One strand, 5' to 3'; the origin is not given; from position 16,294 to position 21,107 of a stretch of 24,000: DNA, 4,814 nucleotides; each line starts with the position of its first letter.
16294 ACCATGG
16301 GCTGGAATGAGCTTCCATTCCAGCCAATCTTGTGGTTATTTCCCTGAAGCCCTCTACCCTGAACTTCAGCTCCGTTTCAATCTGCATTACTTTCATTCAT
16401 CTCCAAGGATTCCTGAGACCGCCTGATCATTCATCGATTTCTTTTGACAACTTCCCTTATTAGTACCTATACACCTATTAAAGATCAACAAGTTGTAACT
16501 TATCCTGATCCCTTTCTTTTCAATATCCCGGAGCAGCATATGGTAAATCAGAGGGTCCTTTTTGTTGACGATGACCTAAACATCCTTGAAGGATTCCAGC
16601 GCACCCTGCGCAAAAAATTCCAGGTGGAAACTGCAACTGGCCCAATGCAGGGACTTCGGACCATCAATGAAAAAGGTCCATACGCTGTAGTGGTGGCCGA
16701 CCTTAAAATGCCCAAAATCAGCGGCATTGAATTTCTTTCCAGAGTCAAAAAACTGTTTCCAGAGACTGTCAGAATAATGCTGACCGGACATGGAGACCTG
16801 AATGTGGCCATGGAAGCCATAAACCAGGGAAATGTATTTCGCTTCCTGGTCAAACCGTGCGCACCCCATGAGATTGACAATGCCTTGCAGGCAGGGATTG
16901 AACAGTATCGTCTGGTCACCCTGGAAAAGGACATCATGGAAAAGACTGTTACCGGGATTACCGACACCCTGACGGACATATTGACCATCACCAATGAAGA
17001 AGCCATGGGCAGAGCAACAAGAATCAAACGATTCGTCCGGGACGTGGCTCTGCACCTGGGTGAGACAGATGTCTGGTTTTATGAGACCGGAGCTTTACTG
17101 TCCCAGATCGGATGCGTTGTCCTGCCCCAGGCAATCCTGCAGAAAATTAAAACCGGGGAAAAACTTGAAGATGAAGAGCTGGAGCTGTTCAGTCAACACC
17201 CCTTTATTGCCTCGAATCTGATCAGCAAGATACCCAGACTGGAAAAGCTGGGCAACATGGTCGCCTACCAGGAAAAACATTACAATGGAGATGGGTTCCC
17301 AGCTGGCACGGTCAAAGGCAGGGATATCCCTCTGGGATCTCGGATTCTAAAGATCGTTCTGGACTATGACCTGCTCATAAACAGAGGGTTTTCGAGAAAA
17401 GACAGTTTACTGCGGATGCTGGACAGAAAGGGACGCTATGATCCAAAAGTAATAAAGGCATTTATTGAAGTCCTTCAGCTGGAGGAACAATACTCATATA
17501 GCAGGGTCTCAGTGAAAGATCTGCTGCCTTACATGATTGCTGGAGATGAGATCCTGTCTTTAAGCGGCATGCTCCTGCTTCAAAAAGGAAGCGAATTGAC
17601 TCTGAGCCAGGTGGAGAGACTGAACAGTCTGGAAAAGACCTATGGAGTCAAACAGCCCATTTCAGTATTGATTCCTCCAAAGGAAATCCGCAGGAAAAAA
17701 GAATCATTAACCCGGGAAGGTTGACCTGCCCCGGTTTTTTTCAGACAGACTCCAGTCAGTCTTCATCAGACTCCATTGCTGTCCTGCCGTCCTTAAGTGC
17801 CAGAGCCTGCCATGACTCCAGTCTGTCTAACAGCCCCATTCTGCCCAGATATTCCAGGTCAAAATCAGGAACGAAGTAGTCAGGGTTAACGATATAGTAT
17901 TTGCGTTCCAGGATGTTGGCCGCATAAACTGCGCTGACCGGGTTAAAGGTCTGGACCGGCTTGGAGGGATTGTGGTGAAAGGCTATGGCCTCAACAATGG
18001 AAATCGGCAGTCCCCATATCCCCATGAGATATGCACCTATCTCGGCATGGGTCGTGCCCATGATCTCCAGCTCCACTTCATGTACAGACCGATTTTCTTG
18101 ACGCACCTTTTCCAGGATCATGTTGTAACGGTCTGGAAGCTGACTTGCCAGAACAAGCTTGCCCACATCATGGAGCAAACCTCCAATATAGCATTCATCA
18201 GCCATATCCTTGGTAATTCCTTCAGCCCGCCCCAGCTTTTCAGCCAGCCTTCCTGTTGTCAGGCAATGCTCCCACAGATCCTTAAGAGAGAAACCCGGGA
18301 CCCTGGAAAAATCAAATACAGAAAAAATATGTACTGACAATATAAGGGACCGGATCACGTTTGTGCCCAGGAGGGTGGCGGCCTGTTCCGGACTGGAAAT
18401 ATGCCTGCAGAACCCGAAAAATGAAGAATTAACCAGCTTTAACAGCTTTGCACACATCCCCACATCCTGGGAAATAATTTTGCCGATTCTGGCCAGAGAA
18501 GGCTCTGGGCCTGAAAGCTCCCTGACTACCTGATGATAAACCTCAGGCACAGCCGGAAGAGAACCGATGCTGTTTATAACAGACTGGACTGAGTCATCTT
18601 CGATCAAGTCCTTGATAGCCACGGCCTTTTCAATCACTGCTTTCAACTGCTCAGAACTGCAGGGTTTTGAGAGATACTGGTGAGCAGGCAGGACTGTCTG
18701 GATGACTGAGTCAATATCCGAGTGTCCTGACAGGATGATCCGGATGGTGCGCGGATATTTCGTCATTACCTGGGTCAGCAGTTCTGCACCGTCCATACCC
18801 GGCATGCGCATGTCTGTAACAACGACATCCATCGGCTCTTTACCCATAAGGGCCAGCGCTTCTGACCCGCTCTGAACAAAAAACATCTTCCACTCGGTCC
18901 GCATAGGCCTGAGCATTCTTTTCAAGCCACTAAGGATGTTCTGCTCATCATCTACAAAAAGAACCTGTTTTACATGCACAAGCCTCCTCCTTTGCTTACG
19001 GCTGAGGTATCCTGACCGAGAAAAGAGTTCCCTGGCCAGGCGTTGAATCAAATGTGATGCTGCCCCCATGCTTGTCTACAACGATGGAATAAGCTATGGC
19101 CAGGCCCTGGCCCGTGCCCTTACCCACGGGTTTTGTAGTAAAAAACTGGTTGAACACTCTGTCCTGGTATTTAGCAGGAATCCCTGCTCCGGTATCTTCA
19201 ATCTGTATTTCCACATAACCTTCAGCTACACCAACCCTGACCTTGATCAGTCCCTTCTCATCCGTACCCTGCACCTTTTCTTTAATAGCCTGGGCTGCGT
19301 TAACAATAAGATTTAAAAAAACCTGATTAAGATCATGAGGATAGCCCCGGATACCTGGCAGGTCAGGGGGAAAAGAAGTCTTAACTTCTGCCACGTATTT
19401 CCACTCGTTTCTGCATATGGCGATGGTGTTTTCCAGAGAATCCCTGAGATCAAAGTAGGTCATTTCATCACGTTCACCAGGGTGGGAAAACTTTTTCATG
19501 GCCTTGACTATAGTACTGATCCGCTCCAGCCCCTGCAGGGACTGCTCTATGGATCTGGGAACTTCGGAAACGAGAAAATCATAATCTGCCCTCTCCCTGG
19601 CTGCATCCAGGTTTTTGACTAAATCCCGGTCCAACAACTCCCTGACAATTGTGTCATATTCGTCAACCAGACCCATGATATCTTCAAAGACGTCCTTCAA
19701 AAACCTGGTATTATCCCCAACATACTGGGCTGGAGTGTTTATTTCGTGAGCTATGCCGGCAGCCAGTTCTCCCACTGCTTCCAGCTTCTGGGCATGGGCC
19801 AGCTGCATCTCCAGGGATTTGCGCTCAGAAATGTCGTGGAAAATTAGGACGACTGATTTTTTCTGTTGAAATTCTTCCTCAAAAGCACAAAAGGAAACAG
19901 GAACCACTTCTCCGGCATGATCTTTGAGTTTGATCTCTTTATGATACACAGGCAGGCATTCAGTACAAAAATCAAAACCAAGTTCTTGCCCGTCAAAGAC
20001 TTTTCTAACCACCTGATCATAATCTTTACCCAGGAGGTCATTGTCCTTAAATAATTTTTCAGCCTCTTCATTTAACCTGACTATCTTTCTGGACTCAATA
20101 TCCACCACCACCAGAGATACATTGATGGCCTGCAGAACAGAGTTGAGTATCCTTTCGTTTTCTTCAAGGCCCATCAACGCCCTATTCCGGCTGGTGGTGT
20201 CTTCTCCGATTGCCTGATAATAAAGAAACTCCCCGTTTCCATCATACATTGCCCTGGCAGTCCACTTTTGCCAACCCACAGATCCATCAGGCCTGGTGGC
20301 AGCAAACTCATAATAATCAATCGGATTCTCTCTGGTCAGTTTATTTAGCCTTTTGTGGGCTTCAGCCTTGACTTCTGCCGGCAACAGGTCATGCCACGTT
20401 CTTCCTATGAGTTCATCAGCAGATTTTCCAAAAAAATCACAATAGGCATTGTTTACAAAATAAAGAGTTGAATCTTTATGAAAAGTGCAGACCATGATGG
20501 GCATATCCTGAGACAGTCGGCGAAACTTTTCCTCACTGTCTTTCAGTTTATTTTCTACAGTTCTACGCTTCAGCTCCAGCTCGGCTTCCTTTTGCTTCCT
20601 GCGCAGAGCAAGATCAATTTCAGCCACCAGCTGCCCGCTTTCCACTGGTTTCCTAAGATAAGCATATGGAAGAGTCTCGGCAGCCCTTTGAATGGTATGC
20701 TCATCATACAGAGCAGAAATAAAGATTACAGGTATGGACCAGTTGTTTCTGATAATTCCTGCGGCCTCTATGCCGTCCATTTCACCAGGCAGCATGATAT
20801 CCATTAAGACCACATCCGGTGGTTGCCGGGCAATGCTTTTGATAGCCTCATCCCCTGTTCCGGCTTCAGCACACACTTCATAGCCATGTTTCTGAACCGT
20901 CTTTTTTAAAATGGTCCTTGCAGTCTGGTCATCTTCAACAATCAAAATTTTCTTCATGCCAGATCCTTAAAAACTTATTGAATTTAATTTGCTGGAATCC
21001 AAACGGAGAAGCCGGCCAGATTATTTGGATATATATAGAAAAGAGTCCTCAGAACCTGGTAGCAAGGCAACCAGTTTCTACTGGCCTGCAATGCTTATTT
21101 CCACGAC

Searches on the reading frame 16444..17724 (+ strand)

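Call 64: search_protein_families(library=pfam, proteins=[window:16444-17724:+], max_evalue=0.00001)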
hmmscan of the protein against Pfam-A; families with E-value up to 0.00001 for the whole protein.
window:16444-17724:+ (426 aa): 2 families
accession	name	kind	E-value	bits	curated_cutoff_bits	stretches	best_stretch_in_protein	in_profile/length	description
PF13487.12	HD_5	-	3.7e-32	111.8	27.2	1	175-336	2-170/170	HD domain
PF00072.30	Response_reg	-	2e-19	70.2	30.2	1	38-148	1-110/111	Response regulator receiver domain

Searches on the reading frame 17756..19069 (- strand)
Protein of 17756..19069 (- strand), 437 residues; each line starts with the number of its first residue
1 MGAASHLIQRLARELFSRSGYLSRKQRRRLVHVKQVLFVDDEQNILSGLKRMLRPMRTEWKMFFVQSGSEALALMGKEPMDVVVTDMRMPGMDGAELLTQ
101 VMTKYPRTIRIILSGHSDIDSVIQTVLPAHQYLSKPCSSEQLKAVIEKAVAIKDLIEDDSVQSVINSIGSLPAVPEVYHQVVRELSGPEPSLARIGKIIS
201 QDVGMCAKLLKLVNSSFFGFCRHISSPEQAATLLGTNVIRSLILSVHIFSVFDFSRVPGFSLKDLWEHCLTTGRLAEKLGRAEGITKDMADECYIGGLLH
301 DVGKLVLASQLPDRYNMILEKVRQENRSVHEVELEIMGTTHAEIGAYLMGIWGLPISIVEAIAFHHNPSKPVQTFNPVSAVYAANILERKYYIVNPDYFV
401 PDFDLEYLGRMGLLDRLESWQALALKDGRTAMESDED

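Call 64: search_protein_families(library=pfam, proteins=[window:17756-19069:-], max_evalue=0.00001)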
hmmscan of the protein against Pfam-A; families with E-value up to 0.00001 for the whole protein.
window:17756-19069:- (437 aa): 3 families
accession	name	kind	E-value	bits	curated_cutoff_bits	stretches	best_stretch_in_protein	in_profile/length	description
PF08668.18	HDOD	-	9.4e-59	198.6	22.9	1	171-368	1-196/196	HDOD domain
PF00072.30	Response_reg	-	4.9e-22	78.6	30.2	1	36-146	1-110/111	Response regulator receiver domain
PF01966.28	HD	-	2.5e-09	37.9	22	1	266-370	2-90/116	HD domain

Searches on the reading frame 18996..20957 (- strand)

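Call 64: search_protein_families(library=pfam, proteins=[window:18996-20957:-], max_evalue=0.00001)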
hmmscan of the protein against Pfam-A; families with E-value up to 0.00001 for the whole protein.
window:18996-20957:- (653 aa): 7 families
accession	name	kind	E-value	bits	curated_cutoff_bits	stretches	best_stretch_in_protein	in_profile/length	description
PF00072.30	Response_reg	-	4.3e-25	88.5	30.2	1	4-114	1-110/111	Response regulator receiver domain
PF02518.31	HATPase_c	-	4.2e-23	82.3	26.4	1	540-652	3-109/111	Histidine kinase-, DNA gyrase B-, and HSP90-like ATPase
PF13426.13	PAS_9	-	9.7e-18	64.8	27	1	156-255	6-102/103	PAS domain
PF08448.16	PAS_4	-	2.7e-15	57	23.1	1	152-258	4-109/110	PAS fold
PF00989.32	PAS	-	6e-11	42.8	22.6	1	144-253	2-112/113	PAS fold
PF08447.18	PAS_3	-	5.8e-08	33.3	25.6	1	167-249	3-87/89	PAS fold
PF13188.13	PAS_8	-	3.5e-07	30.3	21.8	0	143-195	1-54/65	PAS domain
